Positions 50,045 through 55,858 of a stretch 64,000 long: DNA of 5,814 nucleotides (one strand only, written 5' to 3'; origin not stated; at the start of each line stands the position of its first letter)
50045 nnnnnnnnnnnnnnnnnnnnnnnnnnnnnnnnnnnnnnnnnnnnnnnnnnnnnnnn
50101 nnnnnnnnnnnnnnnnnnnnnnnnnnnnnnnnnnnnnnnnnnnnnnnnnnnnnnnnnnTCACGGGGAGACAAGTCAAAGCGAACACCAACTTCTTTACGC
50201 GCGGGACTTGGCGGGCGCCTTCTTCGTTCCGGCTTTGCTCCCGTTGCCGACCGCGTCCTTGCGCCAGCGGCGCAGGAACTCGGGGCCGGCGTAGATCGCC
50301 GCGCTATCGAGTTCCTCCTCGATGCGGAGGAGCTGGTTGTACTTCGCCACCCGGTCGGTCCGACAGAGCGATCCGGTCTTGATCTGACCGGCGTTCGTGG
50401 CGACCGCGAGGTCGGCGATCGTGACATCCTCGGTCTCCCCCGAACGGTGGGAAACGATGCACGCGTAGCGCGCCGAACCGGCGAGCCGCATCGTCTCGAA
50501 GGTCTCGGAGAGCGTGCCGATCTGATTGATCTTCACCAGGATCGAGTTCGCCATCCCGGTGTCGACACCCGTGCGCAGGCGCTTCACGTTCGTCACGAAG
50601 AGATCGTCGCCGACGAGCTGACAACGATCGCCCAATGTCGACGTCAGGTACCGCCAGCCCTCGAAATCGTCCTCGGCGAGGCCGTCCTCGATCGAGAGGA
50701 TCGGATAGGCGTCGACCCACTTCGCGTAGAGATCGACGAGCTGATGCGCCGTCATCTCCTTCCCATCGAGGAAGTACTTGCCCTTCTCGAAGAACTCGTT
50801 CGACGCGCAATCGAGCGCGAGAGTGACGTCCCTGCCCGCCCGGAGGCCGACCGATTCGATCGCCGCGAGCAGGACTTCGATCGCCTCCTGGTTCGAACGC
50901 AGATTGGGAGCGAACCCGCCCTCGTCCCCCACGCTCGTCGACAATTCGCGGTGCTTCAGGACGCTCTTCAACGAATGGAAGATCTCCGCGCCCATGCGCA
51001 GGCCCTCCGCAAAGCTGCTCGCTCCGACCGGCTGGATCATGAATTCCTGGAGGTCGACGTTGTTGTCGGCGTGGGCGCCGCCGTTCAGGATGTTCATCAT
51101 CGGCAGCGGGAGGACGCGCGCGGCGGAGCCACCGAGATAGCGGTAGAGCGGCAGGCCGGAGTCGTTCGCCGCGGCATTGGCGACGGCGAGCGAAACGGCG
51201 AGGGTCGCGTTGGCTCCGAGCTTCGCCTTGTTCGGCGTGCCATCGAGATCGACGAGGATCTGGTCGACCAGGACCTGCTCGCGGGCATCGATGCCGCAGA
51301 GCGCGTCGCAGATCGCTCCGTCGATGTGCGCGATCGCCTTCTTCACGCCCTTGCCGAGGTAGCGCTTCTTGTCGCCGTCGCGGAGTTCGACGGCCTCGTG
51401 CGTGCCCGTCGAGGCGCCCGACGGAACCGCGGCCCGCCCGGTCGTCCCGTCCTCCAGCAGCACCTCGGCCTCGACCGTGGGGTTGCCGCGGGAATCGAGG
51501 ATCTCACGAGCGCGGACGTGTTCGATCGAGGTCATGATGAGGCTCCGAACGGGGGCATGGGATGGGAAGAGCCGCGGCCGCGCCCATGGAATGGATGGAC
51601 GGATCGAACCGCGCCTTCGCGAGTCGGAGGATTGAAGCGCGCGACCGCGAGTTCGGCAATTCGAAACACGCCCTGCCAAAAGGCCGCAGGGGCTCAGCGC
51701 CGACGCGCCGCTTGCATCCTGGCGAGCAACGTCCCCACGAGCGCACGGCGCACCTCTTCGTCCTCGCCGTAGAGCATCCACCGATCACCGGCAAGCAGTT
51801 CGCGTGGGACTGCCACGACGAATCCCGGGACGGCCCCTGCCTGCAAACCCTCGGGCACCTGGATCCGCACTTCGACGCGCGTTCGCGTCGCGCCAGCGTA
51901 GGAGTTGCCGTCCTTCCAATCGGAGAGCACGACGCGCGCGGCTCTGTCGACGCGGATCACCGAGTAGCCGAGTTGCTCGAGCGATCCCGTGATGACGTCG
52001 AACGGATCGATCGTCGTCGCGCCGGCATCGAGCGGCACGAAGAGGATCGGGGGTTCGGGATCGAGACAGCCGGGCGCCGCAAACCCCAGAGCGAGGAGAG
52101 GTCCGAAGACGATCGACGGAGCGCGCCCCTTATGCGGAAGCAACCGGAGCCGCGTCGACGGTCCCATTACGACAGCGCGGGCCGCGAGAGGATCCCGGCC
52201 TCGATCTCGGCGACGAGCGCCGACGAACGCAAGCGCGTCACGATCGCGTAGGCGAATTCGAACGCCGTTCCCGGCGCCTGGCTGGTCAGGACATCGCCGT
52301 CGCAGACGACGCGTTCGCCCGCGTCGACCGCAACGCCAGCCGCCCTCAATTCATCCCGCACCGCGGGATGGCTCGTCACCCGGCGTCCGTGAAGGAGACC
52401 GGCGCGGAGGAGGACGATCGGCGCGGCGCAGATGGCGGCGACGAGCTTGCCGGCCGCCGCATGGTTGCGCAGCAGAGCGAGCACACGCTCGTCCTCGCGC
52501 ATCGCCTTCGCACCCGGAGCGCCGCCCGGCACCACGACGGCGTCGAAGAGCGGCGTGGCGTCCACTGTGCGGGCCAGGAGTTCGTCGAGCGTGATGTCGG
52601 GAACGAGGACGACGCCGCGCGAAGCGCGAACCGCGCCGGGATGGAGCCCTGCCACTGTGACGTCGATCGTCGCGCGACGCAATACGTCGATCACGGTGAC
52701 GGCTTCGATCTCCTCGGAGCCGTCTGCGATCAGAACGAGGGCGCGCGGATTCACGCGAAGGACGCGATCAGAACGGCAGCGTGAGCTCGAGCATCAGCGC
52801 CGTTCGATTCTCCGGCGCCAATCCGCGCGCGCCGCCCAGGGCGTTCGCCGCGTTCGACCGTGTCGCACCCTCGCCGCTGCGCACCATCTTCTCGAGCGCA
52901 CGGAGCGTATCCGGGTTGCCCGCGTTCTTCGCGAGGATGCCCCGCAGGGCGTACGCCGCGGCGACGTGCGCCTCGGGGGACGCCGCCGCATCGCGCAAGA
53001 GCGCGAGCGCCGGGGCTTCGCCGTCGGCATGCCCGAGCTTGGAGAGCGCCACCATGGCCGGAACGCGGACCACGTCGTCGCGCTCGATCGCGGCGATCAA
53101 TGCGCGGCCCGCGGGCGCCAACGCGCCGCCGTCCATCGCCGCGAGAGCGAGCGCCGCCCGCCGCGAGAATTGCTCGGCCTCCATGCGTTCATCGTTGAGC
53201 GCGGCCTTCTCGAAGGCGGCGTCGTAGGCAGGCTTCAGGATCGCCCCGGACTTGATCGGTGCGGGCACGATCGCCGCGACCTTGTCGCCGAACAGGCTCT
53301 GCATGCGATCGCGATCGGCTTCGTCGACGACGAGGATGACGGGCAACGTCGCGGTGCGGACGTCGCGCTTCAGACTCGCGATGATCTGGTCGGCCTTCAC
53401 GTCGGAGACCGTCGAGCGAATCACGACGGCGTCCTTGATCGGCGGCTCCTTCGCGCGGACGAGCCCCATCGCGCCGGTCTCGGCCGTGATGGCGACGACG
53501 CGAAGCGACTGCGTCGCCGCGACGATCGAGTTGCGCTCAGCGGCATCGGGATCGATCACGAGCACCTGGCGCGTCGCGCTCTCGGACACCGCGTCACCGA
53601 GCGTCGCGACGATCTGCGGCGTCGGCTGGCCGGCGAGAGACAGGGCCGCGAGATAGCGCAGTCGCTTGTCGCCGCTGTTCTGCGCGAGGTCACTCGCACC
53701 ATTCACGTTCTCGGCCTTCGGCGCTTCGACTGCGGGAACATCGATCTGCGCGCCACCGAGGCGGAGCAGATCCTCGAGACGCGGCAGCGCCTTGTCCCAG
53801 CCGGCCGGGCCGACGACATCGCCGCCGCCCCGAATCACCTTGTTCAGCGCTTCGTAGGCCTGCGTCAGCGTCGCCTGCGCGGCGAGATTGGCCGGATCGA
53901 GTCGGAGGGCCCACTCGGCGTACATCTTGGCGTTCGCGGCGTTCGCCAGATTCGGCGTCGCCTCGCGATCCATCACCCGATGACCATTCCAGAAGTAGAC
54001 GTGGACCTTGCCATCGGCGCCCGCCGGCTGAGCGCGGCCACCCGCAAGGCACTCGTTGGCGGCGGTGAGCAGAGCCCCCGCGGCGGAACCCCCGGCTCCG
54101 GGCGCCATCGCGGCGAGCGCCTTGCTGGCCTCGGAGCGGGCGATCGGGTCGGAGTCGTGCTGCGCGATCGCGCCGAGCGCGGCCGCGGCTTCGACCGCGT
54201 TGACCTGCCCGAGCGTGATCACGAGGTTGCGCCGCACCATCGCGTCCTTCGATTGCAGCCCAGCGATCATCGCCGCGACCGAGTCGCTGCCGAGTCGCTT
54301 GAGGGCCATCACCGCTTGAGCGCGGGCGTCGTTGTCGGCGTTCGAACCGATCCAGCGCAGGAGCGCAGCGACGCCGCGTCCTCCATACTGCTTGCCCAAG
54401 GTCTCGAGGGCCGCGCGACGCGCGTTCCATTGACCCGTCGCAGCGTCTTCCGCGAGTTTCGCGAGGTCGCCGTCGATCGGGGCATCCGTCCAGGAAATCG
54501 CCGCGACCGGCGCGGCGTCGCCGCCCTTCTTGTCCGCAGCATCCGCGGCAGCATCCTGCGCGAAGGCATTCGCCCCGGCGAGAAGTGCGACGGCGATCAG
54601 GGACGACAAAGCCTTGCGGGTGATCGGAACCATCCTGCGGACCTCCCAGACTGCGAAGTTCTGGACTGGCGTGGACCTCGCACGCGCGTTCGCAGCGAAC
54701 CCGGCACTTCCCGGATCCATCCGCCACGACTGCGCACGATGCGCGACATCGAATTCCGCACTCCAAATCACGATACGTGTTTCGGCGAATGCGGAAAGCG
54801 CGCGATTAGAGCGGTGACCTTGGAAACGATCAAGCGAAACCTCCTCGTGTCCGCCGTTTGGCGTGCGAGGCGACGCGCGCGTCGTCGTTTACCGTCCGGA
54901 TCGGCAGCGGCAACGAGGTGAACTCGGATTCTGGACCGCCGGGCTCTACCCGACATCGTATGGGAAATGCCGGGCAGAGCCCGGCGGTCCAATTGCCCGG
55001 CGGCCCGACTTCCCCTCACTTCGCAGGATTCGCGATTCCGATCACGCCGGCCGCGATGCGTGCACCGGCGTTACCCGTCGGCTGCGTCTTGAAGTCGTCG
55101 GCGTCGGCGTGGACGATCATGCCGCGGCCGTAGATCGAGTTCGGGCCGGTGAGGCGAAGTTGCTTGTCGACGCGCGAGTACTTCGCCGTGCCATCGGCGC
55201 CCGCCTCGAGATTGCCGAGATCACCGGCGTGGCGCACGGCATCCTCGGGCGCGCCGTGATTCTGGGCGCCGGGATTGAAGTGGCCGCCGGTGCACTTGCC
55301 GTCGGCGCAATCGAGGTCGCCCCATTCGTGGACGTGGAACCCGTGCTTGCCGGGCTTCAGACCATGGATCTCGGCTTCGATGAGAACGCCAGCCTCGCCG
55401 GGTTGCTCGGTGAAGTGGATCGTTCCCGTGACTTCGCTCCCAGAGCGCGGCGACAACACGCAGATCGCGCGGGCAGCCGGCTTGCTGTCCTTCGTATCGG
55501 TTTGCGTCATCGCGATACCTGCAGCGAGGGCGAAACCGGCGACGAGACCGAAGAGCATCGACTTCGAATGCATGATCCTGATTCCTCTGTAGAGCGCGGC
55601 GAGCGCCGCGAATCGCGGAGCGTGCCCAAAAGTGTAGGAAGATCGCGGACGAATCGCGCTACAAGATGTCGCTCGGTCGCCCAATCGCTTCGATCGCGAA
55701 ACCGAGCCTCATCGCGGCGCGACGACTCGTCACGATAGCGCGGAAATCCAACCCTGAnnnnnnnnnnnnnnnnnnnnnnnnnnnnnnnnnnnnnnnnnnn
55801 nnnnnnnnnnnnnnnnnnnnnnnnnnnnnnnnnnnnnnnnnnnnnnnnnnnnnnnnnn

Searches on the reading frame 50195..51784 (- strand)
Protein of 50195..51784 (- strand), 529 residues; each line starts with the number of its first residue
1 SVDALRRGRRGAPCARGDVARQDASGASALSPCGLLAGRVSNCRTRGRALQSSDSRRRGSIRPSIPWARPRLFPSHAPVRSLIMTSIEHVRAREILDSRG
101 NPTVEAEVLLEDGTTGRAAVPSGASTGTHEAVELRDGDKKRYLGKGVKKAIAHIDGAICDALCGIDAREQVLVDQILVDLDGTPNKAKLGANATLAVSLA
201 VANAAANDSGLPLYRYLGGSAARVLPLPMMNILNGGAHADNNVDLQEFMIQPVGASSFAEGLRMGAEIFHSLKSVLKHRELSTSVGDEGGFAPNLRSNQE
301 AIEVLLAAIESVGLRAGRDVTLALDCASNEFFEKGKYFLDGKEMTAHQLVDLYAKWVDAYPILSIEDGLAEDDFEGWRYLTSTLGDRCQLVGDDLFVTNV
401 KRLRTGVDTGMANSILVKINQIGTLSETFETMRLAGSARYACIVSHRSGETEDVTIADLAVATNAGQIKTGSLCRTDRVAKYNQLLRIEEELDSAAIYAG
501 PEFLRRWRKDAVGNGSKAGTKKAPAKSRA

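Call 19: search_protein_families(library=pfam, proteins=[window:50195-51784:-], max_evalue=0.001)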
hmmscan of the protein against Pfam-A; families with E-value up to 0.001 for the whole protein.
window:50195-51784:- (529 aa): 2 families
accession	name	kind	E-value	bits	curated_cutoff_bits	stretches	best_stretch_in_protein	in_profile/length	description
PF00113.28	Enolase_C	-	1.2e-125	419.2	21.5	1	223-505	2-294/296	Enolase, C-terminal TIM barrel domain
PF03952.21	Enolase_N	-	1.3e-58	197.3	35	1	87-217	1-131/131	Enolase, N-terminal domain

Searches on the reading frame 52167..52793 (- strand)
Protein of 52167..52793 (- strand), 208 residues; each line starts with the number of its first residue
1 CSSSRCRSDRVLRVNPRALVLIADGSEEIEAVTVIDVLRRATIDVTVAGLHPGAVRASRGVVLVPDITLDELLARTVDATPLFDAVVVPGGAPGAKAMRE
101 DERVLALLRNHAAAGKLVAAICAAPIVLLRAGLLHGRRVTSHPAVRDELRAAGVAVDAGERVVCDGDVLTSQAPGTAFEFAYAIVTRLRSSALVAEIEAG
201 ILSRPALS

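Call 19: search_protein_families(library=pfam, proteins=[window:52167-52793:-], max_evalue=0.001)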
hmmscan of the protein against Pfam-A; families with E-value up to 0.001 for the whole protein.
window:52167-52793:- (208 aa): 1 family
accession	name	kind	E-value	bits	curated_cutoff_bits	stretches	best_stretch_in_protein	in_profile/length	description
PF01965.30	DJ-1_PfpI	-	3.7e-48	163.9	26.6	1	17-186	2-164/165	DJ-1/PfpI family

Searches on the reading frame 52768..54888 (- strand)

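Call 19: search_protein_families(library=pfam, proteins=[window:52768-54888:-], max_evalue=0.001)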
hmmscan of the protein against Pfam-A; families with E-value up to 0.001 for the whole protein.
window:52768-54888:- (706 aa): 1 family
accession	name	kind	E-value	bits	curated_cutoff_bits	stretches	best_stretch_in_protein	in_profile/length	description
PF13646.12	HEAT_2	-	1.5e-17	64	27.7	1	175-259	3-88/88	HEAT repeats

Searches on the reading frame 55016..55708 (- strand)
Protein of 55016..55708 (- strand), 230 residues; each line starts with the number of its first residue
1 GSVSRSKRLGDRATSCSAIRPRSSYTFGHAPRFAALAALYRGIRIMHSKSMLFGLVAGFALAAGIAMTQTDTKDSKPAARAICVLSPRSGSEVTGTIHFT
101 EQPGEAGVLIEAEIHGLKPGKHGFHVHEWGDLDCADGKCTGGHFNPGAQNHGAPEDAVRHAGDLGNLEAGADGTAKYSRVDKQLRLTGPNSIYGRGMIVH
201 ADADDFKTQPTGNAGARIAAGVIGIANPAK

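Call 19: search_protein_families(library=pfam, proteins=[window:55016-55708:-], max_evalue=0.001)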
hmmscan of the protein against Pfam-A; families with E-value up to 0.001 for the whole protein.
window:55016-55708:- (230 aa): 1 family
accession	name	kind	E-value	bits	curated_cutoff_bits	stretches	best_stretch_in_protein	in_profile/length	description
PF00080.25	Sod_Cu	-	8e-46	156.2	28.9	1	93-223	1-133/133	Copper/zinc superoxide dismutase (SODC)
